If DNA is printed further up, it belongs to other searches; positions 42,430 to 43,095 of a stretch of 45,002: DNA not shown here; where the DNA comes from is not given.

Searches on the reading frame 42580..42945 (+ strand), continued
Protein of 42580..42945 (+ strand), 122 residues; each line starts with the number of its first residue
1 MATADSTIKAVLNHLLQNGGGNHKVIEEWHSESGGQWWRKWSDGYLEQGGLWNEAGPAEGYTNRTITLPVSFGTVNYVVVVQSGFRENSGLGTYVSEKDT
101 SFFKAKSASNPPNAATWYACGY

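Call 64: list_cluster_members(proteins=[P0215, P0115, P0129, P0144, P0168])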
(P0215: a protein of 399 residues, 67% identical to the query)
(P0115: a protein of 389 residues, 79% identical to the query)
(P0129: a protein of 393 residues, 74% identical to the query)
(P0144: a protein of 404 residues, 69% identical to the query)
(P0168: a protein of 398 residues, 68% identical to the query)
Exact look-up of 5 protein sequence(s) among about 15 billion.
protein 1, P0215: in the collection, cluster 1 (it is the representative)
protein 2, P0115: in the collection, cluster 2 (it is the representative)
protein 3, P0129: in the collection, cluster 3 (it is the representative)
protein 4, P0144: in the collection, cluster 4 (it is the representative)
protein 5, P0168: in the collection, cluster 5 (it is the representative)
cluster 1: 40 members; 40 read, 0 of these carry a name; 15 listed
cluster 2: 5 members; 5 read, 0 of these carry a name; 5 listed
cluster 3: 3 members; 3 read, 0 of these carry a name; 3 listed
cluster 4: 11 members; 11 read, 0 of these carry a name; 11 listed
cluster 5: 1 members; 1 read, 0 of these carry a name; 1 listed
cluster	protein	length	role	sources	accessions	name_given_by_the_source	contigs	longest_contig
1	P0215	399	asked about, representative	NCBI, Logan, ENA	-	-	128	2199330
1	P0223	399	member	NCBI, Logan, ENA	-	-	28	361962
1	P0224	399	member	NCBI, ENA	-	-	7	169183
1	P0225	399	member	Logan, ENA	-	-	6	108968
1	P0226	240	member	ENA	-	-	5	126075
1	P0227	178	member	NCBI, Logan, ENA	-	-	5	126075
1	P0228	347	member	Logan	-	-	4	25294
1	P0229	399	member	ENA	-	-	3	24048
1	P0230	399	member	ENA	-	-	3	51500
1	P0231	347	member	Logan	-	-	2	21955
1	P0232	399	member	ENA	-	-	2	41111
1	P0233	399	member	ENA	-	-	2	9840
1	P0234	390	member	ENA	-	-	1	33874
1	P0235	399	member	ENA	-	-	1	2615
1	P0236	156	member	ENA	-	-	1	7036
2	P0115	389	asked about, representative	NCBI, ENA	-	-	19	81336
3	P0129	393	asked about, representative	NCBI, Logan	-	-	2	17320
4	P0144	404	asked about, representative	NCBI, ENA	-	-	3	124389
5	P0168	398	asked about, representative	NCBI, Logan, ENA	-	-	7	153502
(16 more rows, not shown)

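Call 65: find_encoding_contigs(protein=P0215, flank=10000, max_places=6)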
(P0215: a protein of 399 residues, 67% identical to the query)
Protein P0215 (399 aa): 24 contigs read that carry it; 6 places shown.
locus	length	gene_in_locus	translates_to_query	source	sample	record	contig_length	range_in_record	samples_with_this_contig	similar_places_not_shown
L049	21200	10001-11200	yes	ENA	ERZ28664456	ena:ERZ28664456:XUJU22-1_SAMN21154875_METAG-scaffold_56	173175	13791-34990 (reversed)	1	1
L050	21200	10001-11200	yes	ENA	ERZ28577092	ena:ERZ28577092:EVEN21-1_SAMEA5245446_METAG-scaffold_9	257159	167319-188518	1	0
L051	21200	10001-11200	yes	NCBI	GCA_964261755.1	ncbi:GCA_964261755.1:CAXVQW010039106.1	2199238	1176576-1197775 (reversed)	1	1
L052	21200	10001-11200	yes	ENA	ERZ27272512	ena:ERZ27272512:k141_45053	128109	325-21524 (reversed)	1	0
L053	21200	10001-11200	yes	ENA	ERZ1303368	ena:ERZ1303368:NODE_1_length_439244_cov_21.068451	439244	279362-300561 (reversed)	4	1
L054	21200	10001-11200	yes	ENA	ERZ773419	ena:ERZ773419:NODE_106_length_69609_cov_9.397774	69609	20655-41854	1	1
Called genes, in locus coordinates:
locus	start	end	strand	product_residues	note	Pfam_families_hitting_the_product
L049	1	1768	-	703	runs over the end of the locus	PF01138:RNase_PH, PF03725:RNase_PH_C, PF03726:PNPase, PF01138:RNase_PH, PF03725:RNase_PH_C (weak), PF00013:KH_1, PF00575:S1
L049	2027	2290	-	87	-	PF00312:Ribosomal_S15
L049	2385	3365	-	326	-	PF01210:NAD_Gly3P_dh_N, PF07479:NAD_Gly3P_dh_C, PF20618:GPD_NAD_C_bact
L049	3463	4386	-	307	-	PF00892:EamA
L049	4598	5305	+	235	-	PF02353:CMAS (weak), PF13847:Methyltransf_31 (weak), PF08241:Methyltransf_11 (weak), PF08242:Methyltransf_12 (weak), PF13649:Methyltransf_25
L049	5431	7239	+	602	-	PF05359:DUF748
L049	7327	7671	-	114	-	-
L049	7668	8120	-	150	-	PF11756:YgbA_NO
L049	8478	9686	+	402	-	PF13609:Porin_4, PF00267:Porin_1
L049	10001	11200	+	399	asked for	PF13609:Porin_4, PF00267:Porin_1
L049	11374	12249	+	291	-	PF00892:EamA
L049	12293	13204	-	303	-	PF23914:TPR_CcmH_CycH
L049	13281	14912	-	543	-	PF02085:Cytochrom_CIII (faint), PF09699:Paired_CXXCH_1 (faint), PF14522:Cytochrome_C7 (faint), PF14537:Cytochrom_c3_2 (faint), PF02335:Cytochrom_C552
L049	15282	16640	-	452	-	PF00919:UPF0004, PF04055:Radical_SAM, PF01938:TRAM, PF18693:TRAM_2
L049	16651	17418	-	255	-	PF02578:Cu-oxidase_4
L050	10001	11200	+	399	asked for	PF13609:Porin_4, PF00267:Porin_1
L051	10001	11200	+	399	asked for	PF13609:Porin_4, PF00267:Porin_1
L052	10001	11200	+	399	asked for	PF13609:Porin_4, PF00267:Porin_1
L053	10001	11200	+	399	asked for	PF13609:Porin_4, PF00267:Porin_1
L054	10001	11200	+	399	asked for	PF13609:Porin_4, PF00267:Porin_1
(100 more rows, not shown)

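Call 80: search_protein_families(library=phrogs, max_evalue=0.001, proteins=[window:42580-42945:+])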
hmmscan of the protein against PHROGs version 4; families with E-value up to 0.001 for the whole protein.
window:42580-42945:+ (122 aa): 1 family
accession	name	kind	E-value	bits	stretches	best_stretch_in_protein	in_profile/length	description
phrog_2557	-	head and packaging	3.1e-07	30.5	1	19-122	425-533/534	virion structural protein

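Call 89: search_protein_representatives(alignment_id=A2)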
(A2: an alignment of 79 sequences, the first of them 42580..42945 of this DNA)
Query: 79 sequences, 120 profile positions. Proteins with E-value up to 0.001 (for the whole library): 9445; up to 1e-10: 3750; up to 1e-30: 39. The best 150 are listed.
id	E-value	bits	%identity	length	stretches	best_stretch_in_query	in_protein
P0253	2.5e-52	192.4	-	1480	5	18-119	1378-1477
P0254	1.4e-48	180.3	-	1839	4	22-120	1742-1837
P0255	1.9e-47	176.6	-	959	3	13-120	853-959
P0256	4.6e-41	156.0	-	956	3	15-120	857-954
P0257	5.4e-41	155.8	-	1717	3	18-120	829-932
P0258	1.1e-38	148.3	-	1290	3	23-120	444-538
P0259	4.0e-37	143.3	-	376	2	12-120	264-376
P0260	5.5e-37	142.8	-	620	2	19-119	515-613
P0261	7.7e-37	142.4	-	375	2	15-120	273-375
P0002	8.5e-36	139.0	-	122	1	1-120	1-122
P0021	1.1e-35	138.6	-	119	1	1-120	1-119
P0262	4.4e-35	136.7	-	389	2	10-120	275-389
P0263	4.7e-35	136.6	-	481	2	16-120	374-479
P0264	1.2e-34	135.4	-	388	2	14-120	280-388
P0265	1.2e-34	135.3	-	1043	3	15-120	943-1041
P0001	8.1e-32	126.2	-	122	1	1-120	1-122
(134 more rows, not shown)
